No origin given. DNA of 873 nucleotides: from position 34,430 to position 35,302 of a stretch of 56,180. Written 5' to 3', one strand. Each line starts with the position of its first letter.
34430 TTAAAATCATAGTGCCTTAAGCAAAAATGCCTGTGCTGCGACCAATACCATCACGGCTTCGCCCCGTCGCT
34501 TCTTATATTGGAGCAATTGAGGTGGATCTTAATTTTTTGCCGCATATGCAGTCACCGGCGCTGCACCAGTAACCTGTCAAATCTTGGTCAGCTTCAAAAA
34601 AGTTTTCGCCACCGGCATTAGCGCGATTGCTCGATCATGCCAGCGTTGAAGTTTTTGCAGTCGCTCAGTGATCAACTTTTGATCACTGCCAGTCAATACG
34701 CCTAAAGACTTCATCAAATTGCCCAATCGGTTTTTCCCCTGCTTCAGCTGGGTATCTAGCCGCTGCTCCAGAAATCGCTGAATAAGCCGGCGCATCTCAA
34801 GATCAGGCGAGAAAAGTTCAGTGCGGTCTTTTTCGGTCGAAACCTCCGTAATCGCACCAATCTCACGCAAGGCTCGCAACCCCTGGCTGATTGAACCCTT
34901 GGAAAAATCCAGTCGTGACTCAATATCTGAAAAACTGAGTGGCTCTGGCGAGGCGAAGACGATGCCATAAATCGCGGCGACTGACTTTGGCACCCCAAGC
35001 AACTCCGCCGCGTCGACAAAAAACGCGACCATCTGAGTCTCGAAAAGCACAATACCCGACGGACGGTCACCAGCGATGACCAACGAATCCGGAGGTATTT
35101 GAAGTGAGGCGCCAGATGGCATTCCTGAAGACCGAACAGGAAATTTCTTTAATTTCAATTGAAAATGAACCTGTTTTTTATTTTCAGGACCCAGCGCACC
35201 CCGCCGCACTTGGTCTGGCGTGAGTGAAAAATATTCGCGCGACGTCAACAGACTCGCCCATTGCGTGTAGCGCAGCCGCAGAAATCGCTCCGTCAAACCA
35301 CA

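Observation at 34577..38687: Three tandem paralogous tyrosine-recombinase-like genes with substituted catalytic histidines, the last fused to a GbsR-type wHTH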

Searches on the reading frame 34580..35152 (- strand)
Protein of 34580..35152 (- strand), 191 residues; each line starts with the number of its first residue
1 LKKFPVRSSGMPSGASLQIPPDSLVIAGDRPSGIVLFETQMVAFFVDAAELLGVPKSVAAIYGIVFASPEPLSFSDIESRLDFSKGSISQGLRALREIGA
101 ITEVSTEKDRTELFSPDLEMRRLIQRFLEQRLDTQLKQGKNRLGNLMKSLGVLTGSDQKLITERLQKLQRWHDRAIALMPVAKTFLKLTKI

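Call 79: search_solved_structures(query=A4, max_evalue=1, show_alignments=1)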
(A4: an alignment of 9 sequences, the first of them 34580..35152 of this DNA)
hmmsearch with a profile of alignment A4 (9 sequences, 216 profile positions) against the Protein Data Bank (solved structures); distinct sequences matched with E-value up to 1: 7.
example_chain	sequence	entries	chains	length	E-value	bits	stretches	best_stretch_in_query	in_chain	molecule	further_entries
1ku9_A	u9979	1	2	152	1.8e-15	60.5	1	64-141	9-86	hypothetical protein MJ223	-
5jbr_A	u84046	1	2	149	0.0052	19.7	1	79-137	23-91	Uncharacterized protein Bcav_2135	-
2p8t_A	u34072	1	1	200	0.079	15.9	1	85-128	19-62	Hypothetical protein PH0730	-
4k2e_A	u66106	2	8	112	0.23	14.3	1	95-149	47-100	Transcriptional activator HlyU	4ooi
3tgn_A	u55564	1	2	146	0.3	14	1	91-141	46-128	Adc operon repressor AdcR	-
8gcc_A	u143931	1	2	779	0.6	13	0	147-195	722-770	DNA topoisomerase 2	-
9wyu_A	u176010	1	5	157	0.78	12.6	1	131-163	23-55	Anti-Parallel Protein 10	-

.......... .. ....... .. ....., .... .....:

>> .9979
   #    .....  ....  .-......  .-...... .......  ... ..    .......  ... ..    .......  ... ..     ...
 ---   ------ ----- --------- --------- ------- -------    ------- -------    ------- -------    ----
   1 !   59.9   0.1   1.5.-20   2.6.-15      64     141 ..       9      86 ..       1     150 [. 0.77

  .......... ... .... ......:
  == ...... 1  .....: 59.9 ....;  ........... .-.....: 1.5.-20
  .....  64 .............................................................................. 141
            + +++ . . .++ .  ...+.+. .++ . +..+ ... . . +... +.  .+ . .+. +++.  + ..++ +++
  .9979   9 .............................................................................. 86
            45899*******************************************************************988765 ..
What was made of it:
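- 34577..35122 (-): GbsR/MJ223-type MarR-like winged-helix module with C-terminal long helices. It is the ancestral stand-alone leader gene of the glycan locus, with its start at Met411 of g3. PDB 1ku9 at 1.8e-15 (call 79).
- On GbsR/MJ223-type MarR regulators (C-terminal module): PDB 1ku9 profile E of 1.8e-15 (call 79).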

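Call 80: search_protein_families(library=pfam, alignment_id=A4, max_evalue=0.01)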
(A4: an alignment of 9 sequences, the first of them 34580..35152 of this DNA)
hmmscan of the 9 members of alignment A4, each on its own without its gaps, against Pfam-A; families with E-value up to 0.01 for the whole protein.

A. member 1, window:34580-35152:- (191 aa): 4 families
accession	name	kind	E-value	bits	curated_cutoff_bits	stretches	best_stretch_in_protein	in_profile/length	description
PF12802.13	MarR_2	-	0.00046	20.7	27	1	69-110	18-59/61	MarR family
PF12840.13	HTH_20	-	0.00061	20.1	27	1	59-104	7-51/51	Helix-turn-helix domain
PF13463.12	HTH_27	-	0.0015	19.2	22.2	1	67-112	14-59/68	Winged helix DNA-binding domain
PF01022.26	HTH_5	-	0.0015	18.8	22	1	70-99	14-43/47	Bacterial regulatory protein, arsR family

B. families by the number of members that match (of 9 scanned): 7 families
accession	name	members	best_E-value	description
PF12840.13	HTH_20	7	3.1e-07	Helix-turn-helix domain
PF01022.26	HTH_5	7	0.00029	Bacterial regulatory protein, arsR family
PF12802.13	MarR_2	6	7.8e-06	MarR family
PF09339.16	HTH_IclR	3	8e-05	IclR helix-turn-helix domain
PF13463.12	HTH_27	2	0.00067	Winged helix DNA-binding domain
PF24034.1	DUF7343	1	0.0043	Domain of unknown function (DUF7343)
PF13495.12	Phage_int_SAM_4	1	0.01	Phage integrase, N-terminal SAM-like domain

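Call 95: find_homologous_proteins(query=A4, max_evalue=0.00001)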
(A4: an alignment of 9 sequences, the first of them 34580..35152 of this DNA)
Query A4 (9 sequences) (191 aa, profile of the alignment): 825 proteins with E <= 0.00001 among 8000 candidates; the best 120 are listed.
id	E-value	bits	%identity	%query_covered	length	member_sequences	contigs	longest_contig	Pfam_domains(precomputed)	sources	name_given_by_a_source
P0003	7.6e-88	312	63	86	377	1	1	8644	-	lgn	-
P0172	3.6e-87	310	64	89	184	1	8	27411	PF12840.14,PF12802.14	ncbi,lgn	-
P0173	1.1e-86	308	66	88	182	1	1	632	PF12840.14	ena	-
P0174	2.9e-83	297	63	88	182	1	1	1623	PF12840.14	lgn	-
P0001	1.3e-82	295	100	100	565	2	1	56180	-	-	-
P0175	8.4e-82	292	63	88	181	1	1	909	PF12840.14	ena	-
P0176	1.7e-81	291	63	95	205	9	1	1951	PF12840.14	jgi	-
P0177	2.8e-81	290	58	94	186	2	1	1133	-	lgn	-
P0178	3.1e-81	290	66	84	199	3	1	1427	-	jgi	jgi:DNA-binding transcriptional regulator GbsR (MarR family)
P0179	4.8e-81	290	64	86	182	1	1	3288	PF12840.14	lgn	-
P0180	8.7e-81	289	65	87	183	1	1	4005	-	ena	-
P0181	1.4e-80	288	62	93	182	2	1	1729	PF12840.14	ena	-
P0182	4.3e-80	286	66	87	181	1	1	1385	PF12840.14,PF12802.14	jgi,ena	-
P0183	5.7e-80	286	66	87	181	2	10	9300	PF12840.14,PF12802.14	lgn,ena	-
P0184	7.1e-80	286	61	85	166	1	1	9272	PF12840.14,PF12802.14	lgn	-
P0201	1.8e-78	281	84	95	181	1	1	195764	-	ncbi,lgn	-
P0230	2.2e-77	278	62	91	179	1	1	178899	PF12840.14,PF12802.14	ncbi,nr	ncbi:MAG: transcriptional regulator [Opitutae bacterium]|nr:transcriptional regulator [Opitutae bact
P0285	2.7e-76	274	63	85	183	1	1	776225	PF12840.14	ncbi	-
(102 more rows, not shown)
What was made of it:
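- On GbsR/MJ223-type MarR regulators (C-terminal module): JGI names relatives 'GbsR (MarR family)' (call 95).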

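Call 96: find_encoding_contigs(protein=P0201, flank=10000, max_places=2)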
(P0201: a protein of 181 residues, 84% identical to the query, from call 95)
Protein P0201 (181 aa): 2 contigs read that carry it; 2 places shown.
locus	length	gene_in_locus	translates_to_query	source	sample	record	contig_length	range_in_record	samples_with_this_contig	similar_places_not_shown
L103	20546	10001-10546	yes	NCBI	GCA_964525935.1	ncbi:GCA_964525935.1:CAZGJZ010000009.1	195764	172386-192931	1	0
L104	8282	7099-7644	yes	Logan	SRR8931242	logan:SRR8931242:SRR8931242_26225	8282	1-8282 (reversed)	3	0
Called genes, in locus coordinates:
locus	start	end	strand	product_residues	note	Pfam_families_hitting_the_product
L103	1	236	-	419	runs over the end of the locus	-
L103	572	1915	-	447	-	PF02518:HATPase_c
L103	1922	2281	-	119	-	PF05635:23S_rRNA_IVP, PF22296:bAvd (weak)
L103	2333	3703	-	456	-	PF00072:Response_reg, PF00004:AAA (faint), PF00158:Sigma54_activat, PF01078:Mg_chelatase (faint), PF14532:Sigma54_activ_2, PF25601:AAA_lid_14, PF02954:HTH_8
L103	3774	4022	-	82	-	-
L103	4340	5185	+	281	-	PF05721:PhyH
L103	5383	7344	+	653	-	PF00920:ILVD_EDD_N, PF24877:ILV_EDD_C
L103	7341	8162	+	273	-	PF01557:FAA_hydrolase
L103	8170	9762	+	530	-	PF00171:Aldedh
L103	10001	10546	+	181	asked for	-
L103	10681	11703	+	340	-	PF01370:Epimerase, PF16363:GDP_Man_Dehyd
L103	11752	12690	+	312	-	PF01370:Epimerase, PF04321:RmlD_sub_bind, PF16363:GDP_Man_Dehyd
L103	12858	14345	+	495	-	PF01943:Polysacc_synt, PF13440:Polysacc_synt_3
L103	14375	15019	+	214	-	PF13489:Methyltransf_23, PF08241:Methyltransf_11, PF08242:Methyltransf_12, PF13649:Methyltransf_25 (weak), PF13847:Methyltransf_31 (weak)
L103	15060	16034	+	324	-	-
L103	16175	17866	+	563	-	-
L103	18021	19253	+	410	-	PF13439:Glyco_transf_4, PF13579:Glyco_trans_4_4 (faint), PF00534:Glycos_transf_1, PF13692:Glyco_trans_1_4, PF20706:GT4-conflict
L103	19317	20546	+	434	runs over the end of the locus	-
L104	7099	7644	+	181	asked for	-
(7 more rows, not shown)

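Call 97: find_encoding_contigs(protein=P0285, flank=10000, max_places=2)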
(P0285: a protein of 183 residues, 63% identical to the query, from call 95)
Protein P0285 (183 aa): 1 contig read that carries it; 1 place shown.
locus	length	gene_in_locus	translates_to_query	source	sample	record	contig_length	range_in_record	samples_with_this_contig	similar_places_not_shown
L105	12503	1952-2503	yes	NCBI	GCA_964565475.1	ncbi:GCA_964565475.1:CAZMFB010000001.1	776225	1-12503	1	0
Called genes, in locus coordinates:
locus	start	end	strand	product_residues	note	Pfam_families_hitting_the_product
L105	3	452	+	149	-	?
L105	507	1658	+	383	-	PF01370:Epimerase, PF07993:NAD_binding_4 (faint), PF13460:NAD_binding_10 (faint), PF16363:GDP_Man_Dehyd (weak), PF01073:3Beta_HSD, PF04321:RmlD_sub_bind (weak), PF16363:GDP_Man_Dehyd, PF02719:Polysacc_synt_2 (weak)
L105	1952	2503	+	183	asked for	PF12840:HTH_20 (weak)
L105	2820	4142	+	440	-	-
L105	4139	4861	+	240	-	PF13489:Methyltransf_23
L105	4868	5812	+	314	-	PF01501:Glyco_transf_8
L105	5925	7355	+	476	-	-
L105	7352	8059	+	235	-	PF13489:Methyltransf_23, PF07021:MetW, PF13847:Methyltransf_31 (weak), PF08241:Methyltransf_11, PF08242:Methyltransf_12, PF13649:Methyltransf_25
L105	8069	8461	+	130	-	PF01467:CTP_transf_like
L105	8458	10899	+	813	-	PF04464:Glyphos_transf, PF20706:GT4-conflict, PF00534:Glycos_transf_1 (weak), PF13692:Glyco_trans_1_4, PF13524:Glyco_trans_1_2 (weak), PF00534:Glycos_transf_1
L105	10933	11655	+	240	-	-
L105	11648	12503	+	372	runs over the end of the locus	PF00534:Glycos_transf_1, PF13692:Glyco_trans_1_4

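Call 98: find_encoding_contigs(protein=P0230, flank=10000, max_places=2)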
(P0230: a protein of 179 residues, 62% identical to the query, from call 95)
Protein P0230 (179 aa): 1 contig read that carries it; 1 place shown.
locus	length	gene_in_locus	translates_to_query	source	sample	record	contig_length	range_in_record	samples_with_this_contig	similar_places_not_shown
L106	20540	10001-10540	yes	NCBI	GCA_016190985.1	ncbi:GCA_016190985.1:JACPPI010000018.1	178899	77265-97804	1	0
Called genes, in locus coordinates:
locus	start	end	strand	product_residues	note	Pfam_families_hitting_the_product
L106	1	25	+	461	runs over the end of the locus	PF13347:MFS_2, PF07690:MFS_1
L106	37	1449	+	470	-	PF02055:Glyco_hydro_30, PF17189:Glyco_hydro_30C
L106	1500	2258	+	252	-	PF03935:SKN1_KRE6_Sbg1 (faint), PF26113:GH16_XgeA, PF00722:Glyco_hydro_16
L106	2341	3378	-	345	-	PF00332:Glyco_hydro_17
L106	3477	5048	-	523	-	PF00478:IMPDH, PF00571:CBS (weak)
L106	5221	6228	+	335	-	PF21508:MenC_N, PF13378:MR_MLE_C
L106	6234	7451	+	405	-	PF00501:AMP-binding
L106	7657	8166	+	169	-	-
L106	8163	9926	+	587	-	PF14716:HHH_8, PF00633:HHH (faint), PF14520:HHH_5, PF14791:DNA_pol_B_thumb, PF02811:PHP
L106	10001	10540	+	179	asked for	PF12802:MarR_2 (faint), PF12840:HTH_20 (faint)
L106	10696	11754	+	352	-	PF01370:Epimerase, PF04321:RmlD_sub_bind (weak), PF16363:GDP_Man_Dehyd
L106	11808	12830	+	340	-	PF01073:3Beta_HSD, PF01370:Epimerase, PF02719:Polysacc_synt_2, PF04321:RmlD_sub_bind, PF16363:GDP_Man_Dehyd, PF07993:NAD_binding_4 (weak)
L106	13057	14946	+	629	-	PF13522:GATase_6, PF13537:GATase_7, PF12481:DUF3700 (weak), PF00733:Asn_synthase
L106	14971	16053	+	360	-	PF13439:Glyco_transf_4, PF13579:Glyco_trans_4_4 (weak), PF20706:GT4-conflict, PF00534:Glycos_transf_1, PF13692:Glyco_trans_1_4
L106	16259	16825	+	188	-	PF19502:DUF6036 (weak)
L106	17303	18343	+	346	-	PF01073:3Beta_HSD, PF01370:Epimerase, PF04321:RmlD_sub_bind (weak), PF07993:NAD_binding_4 (faint), PF16363:GDP_Man_Dehyd, PF02719:Polysacc_synt_2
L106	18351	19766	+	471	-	PF03721:UDPG_MGDP_dh_N, PF00984:UDPG_MGDP_dh, PF03720:UDPG_MGDP_dh_C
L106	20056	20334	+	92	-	PF10387:DUF2442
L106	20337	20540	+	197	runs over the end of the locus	PF03720:UDPG_MGDP_dh_C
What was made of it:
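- The GbsR-like protein is the native leader gene of such loci (calls 95-98).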
